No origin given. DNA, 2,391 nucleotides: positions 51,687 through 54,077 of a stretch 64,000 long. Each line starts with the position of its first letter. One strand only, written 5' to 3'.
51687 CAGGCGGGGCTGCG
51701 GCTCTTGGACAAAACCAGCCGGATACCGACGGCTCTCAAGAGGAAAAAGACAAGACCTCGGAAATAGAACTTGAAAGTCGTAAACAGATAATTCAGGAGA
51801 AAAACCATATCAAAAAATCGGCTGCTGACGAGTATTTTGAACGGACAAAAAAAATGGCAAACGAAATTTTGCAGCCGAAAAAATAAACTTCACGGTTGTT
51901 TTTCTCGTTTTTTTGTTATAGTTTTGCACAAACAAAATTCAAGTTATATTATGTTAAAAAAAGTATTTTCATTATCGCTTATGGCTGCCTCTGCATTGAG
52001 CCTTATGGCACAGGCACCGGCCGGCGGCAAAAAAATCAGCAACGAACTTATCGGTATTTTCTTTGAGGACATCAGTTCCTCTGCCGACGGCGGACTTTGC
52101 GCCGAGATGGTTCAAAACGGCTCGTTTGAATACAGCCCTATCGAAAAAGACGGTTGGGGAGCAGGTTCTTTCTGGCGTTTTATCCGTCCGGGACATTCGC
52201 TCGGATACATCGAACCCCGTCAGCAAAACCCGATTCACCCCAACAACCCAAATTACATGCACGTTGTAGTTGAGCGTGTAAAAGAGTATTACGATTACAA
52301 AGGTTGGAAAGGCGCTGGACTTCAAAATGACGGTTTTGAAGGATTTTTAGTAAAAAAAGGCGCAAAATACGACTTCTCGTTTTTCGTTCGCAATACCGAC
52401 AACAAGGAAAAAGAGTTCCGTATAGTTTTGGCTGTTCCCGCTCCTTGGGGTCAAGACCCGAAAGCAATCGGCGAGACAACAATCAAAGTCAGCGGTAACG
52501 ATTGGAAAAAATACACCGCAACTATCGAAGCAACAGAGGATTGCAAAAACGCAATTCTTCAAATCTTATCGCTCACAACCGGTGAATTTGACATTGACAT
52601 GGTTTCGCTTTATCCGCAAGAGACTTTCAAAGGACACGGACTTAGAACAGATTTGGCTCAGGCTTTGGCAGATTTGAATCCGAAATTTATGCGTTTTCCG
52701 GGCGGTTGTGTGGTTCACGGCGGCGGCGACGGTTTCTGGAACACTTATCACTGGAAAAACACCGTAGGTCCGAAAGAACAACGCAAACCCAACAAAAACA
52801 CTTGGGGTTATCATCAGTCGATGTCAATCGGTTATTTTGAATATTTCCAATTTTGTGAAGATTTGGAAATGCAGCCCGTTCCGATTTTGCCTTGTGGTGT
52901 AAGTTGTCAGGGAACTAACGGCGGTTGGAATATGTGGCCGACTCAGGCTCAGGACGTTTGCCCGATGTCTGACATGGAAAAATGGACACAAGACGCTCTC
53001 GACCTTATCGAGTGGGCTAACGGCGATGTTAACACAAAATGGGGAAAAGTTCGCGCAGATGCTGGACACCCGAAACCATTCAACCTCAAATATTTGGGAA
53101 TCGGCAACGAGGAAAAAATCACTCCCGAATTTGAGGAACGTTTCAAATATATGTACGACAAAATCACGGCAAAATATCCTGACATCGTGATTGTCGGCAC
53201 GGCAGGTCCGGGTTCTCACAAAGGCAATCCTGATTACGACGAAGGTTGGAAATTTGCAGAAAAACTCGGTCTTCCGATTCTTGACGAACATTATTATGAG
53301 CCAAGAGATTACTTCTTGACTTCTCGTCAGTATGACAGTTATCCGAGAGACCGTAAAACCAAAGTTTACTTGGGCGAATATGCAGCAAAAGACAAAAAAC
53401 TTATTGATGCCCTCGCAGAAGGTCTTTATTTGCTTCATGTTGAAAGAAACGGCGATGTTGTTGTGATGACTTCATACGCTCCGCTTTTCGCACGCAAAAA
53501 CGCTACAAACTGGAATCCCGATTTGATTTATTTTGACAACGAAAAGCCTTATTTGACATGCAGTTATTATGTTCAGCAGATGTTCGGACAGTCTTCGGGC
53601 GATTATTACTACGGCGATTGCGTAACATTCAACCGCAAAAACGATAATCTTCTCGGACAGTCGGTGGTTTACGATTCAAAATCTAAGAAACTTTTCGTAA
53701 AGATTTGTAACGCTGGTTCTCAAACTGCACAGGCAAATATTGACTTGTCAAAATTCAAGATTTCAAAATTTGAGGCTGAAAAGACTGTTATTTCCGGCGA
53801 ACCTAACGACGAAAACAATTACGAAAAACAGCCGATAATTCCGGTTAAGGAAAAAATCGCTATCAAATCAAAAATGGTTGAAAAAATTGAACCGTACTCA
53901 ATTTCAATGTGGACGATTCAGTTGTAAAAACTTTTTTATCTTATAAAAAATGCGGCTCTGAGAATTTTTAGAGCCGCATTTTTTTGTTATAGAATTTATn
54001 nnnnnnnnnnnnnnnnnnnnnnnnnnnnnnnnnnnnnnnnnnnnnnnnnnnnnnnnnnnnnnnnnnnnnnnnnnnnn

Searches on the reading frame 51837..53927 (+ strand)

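Call 89: search_protein_families(library=pfam, proteins=[window:51837-53927:+], max_evalue=0.00001)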
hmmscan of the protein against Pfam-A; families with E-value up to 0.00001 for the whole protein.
window:51837-53927:+ (696 aa): 2 families
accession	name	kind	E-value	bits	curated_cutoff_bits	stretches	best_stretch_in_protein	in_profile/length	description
PF22848.2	ASD1_dom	-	6.7e-95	317.6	22.2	1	275-516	1-239/239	Alpha-L-arabinofuranosidase 1 domain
PF06964.18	Alpha-L-AF_C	-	6.1e-21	75.8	27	1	518-687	17-164/165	Alpha-L-arabinofuranosidase C-terminal domain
